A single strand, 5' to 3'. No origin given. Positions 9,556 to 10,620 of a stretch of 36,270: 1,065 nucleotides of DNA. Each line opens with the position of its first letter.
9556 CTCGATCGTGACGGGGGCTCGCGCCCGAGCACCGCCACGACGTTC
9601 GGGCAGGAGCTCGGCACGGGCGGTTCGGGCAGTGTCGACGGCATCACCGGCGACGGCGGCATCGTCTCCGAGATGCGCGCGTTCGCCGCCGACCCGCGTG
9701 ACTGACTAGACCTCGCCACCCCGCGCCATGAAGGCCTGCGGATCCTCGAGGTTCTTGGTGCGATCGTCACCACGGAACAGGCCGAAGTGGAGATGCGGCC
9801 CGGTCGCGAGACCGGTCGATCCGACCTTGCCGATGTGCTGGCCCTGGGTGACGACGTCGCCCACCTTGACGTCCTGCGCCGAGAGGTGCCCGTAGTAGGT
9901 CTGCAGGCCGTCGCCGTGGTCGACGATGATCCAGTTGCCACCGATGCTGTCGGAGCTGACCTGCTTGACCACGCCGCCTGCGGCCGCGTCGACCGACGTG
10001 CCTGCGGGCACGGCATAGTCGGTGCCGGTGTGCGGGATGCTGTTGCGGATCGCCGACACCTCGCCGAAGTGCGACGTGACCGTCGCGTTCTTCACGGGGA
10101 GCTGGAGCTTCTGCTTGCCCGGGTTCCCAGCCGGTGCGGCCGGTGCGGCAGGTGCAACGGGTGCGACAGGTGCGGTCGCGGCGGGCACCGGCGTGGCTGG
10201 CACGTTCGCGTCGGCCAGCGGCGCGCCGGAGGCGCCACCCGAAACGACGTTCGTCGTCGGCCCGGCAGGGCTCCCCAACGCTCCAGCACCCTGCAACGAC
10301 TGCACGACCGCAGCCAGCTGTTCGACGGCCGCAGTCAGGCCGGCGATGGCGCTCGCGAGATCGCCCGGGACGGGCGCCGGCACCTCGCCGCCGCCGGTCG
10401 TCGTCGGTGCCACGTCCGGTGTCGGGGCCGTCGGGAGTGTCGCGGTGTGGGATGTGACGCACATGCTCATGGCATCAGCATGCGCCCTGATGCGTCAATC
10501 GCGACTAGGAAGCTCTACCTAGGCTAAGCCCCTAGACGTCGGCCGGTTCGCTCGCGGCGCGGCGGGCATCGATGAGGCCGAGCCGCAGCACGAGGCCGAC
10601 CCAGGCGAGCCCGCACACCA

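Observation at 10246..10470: M23 and CHAP wall hydrolases share a collinear ~70-aa N-terminal module and have no Sec/Tat-type signal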

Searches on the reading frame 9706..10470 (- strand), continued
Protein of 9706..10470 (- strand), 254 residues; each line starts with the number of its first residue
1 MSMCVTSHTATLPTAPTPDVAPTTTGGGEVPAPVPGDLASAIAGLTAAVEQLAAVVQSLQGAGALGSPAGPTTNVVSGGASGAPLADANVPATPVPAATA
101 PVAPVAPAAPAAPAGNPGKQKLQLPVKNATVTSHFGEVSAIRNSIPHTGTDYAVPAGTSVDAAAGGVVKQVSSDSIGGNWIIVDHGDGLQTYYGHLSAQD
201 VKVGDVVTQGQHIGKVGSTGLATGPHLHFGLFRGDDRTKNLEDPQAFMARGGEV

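Call 50: search_protein_families(library=pfam, proteins=[L005:8332-8835:+], max_evalue=1)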
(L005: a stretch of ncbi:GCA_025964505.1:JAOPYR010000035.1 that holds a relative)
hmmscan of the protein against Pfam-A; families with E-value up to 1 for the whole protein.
L005:8332-8835:+ (167 aa): 0 families

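Call 64: search_protein_families(library=padloc, proteins=[window:9706-10470:-], max_evalue=0.01)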
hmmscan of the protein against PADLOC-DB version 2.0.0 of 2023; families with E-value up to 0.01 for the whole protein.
window:9706-10470:- (254 aa): 0 families

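Call 65: search_protein_families(library=phrogs, proteins=[window:9706-10470:-], max_evalue=0.001)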
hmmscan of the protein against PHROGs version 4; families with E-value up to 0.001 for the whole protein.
window:9706-10470:- (254 aa): 27 families (the best 25 are shown)
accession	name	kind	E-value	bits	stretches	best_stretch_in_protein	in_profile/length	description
phrog_6700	-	lysis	1.1e-27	96.5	1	113-238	2590-2718/2898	endolysin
phrog_7767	-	other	7.2e-25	88.8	1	128-232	3-107/194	metallo-endopeptidase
phrog_3578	-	lysis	4.6e-21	76.7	1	119-250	204-358/405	endolysin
phrog_1067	-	head and packaging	5.5e-21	75.7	1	127-237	739-850/991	minor head protein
phrog_10030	-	tail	2.6e-19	69.1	1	119-240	1892-2014/2105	tail length tape measure protein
phrog_3084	-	lysis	4e-19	70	1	128-248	9-134/468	endolysin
phrog_28672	-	other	9.6e-18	65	1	21-230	162-372/397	metallo-endopeptidase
phrog_880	-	lysis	1.1e-17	65.5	1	124-237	8-125/435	endolysin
phrog_167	-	tail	1.5e-16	60.4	1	144-234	1214-1291/1555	tail length tape measure protein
phrog_4070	-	tail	1.7e-16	60.5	1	142-241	620-723/989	tail length tape measure protein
phrog_14988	-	other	3.3e-16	60.8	1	125-231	9-126/272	peptidase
phrog_8537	-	unknown function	3.2e-14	54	1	145-245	14-115/384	-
phrog_16615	-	other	5.2e-14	52.9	1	143-231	415-504/529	peptidase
phrog_37190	-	other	1.2e-13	52.1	1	124-233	116-227/244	peptidase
phrog_21656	-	other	2.2e-12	46.8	1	114-249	601-744/1022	peptidase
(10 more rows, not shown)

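Call 67: predict_structure(alignment_id=A6)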
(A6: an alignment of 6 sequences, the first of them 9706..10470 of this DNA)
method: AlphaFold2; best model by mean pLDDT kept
length: 254 residues; sequences in the alignment: 6
mean_pLDDT: 71.9   pTM: 0.54
mean pLDDT of the five models: 71.9, 71.0, 70.1, 69.5, 64.6
residues with pLDDT >= 90: 101; 70-90: 56; 50-70: 15; < 50: 82
segments of 3 or more residues with pLDDT < 50: 1-35, 65-102, 107-113
pLDDT, mean of each block of 10 residues (from residue 1): 41 36 35 58 82 79 45 34 35 42 47 61 94 85 82 96 97 86 94 96 97 93 90 88 95 92
secondary structure, 60 per line:
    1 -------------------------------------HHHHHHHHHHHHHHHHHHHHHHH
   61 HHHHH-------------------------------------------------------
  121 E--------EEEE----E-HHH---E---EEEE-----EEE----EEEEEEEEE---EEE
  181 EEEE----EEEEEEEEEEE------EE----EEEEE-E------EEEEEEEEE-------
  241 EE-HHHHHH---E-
elements in order: H38-65 E130-133 E150-153 E159-161 E166-174 E178-184 E189-199 E212-216 E225-233 H244-249

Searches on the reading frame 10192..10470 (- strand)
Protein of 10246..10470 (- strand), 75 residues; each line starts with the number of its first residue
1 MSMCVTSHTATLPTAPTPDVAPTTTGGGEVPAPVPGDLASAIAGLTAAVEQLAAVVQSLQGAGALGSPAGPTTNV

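Call 7: find_homologous_proteins(query=window:10246-10470:-, max_evalue=0.01)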
Query window:10246-10470:-: 9 candidates shared short words with the query, none scored E <= 0.01.

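Call 55: search_protein_families(library=pfam, alignment_id=A5, max_evalue=10)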
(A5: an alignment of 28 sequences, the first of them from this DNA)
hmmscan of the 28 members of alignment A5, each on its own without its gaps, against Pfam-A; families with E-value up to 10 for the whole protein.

A. member 1, seq(93 aa): 0 families

B. families by the number of members that match (of 28 scanned): 14 families
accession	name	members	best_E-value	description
PF23991.1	DUF7310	5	0.0052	Coiled-coil region of unknown function (DUF7310)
PF12296.13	HsbA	2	0.0053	Hydrophobic surface binding protein A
PF04728.18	LPP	2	0.16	Lipoprotein leucine-zipper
PF13822.11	ACC_epsilon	1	0.0068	Acyl-CoA carboxylase epsilon subunit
PF00142.24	Fer4_NifH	1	0.059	4Fe-4S iron sulfur cluster binding proteins, NifH/frxC family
PF11336.14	DUF3138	1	0.063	Protein of unknown function (DUF3138)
PF15868.10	MBF2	1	0.066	Transcription activator MBF2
PF21335.2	ATPD_C_metazoa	1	0.073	Metazoan delta subunit of F1F0-ATP synthase, C-terminal domain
PF05194.17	UreE_C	1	0.11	UreE urease accessory protein, C-terminal domain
PF12236.14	Head-tail_con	1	0.15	Bacteriophage head to tail connecting protein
PF05465.18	Halo_GVPC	1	0.21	Halobacterial gas vesicle protein C (GVPC) repeat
PF00523.23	Fusion_gly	1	0.44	Fusion glycoprotein F0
PF04961.17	FTCD_C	1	0.96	Formiminotransferase-cyclodeaminase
PF07291.16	MauE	1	1.3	Methylamine utilisation protein MauE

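Call 68: search_protein_families(library=ncbifam, alignment_id=A5, max_evalue=10)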
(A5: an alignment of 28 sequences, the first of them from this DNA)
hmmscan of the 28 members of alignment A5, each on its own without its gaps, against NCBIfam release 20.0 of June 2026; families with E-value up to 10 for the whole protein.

A. member 1, seq(93 aa): 0 families

B. families by the number of members that match (of 28 scanned): 7 families
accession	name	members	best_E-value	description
NF009097.0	PRK12438.1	2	1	hypothetical protein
TIGR01554.3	major_cap_HK97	1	0.04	phage major capsid protein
NF005122.0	PRK06556.1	1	0.099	vitamin B12-dependent ribonucleotide reductase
TIGR01281.1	DPOR_bchL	1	0.1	ferredoxin:protochlorophyllide reductase (ATP-dependent) iron-sulfur ATP-binding protein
TIGR01165.1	cbiN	1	0.14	cobalt ECF transporter S component CbiN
TIGR03742.1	PRTRC_F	1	0.15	PRTRC system protein F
TIGR02783.1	TrbL_P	1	7.8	P-type conjugative transfer protein TrbL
